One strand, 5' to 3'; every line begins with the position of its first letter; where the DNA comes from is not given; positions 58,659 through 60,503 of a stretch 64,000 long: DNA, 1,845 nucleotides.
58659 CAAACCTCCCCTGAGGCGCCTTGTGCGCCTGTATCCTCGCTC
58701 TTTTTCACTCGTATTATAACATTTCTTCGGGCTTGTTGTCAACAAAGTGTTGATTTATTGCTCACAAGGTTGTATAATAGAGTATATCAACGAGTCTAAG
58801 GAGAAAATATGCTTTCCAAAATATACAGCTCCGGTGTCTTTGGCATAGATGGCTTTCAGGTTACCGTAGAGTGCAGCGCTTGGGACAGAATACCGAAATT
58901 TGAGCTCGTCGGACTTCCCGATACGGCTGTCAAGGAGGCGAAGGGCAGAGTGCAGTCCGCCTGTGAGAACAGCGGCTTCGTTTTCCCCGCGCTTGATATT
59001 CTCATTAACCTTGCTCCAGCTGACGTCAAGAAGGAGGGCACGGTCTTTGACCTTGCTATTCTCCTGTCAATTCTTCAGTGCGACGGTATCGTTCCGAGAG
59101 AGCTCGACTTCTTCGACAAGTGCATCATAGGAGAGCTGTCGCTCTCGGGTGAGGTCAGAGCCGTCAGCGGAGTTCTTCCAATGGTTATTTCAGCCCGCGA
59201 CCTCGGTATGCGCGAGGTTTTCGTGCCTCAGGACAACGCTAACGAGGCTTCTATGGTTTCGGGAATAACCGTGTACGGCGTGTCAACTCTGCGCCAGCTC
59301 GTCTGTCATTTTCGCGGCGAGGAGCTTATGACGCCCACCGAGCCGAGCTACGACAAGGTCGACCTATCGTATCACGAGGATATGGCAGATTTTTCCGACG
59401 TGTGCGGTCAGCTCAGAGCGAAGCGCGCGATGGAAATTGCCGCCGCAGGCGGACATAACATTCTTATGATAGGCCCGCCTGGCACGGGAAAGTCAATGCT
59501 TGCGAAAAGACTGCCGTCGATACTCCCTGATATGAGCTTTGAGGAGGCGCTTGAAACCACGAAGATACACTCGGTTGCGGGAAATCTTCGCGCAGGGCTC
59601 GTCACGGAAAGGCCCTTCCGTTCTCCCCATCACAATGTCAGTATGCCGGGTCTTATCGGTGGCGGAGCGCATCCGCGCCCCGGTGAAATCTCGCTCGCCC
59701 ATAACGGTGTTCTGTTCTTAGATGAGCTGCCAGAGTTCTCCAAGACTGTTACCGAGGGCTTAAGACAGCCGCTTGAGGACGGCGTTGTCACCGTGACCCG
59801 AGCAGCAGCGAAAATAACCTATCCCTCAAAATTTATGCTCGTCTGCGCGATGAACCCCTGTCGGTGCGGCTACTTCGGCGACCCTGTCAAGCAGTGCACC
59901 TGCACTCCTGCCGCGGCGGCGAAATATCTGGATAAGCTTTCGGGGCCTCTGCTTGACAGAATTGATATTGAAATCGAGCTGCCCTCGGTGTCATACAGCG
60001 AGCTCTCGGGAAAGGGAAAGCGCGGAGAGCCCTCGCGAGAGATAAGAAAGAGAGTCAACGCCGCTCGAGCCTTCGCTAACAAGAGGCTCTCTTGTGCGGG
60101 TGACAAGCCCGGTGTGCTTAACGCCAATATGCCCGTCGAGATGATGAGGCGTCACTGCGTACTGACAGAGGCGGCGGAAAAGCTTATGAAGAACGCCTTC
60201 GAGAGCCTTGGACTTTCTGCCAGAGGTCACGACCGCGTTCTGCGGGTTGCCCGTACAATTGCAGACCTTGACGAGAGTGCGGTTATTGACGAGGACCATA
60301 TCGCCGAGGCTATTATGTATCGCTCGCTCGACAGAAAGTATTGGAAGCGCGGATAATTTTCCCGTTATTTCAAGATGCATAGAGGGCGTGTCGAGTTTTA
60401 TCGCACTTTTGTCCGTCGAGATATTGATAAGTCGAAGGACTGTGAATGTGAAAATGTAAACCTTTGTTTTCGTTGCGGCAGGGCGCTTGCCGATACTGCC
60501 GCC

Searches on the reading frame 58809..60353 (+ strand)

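Call 13: search_protein_families(library=pfam, proteins=[window:58809-60353:+], max_evalue=0.01)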
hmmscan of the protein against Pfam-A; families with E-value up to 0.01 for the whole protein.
window:58809-60353:+ (515 aa): 13 families
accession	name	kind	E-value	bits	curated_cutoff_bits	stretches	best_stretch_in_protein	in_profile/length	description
PF01078.27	Mg_chelatase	-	5.8e-96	320.2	20.3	1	194-398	1-206/207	Magnesium chelatase, subunit ChlI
PF13541.12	ChlI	-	1.1e-37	129.1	27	1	20-143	1-121/121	Subunit ChlI of Mg-chelatase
PF13335.12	Mg_chelatase_C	-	1.2e-31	109.6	26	1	406-505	1-94/94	Magnesium chelatase, subunit ChlI C-terminal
PF00493.29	MCM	-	2.3e-09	37.2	23.3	1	209-355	51-178/224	MCM P-loop domain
PF07728.20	AAA_5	-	3.7e-08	33.9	22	1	217-351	1-124/139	AAA domain (dynein-related subfamily)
PF00158.32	Sigma54_activat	-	4.9e-07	30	20.2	1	206-349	13-142/168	Sigma-54 interaction domain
PF00004.35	AAA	-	6e-06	27.2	21.2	1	218-392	1-130/131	ATPase family associated with various cellular activities (AAA)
PF05362.19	Lon_C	-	0.00011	22.3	21.1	1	62-148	94-177/205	Lon protease (S16) C-terminal proteolytic domain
PF05496.18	RuvB_N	-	0.00046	20.4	27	0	295-347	81-138/159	Holliday junction DNA helicase RuvB P-loop domain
PF20030.5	bpMoxR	-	0.00049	19.7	27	1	208-246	24-62/205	MoxR domain in the MoxR-vWA-beta-propeller ternary systems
PF12775.13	AAA_7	-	0.005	16.8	25.8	0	203-241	21-59/181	P-loop containing dynein motor region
PF13401.12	AAA_22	-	0.0066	17.2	27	0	217-240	7-30/130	AAA domain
PF07724.20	AAA_2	-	0.0095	16.4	27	0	217-329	5-106/166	AAA domain (Cdc48 subfamily)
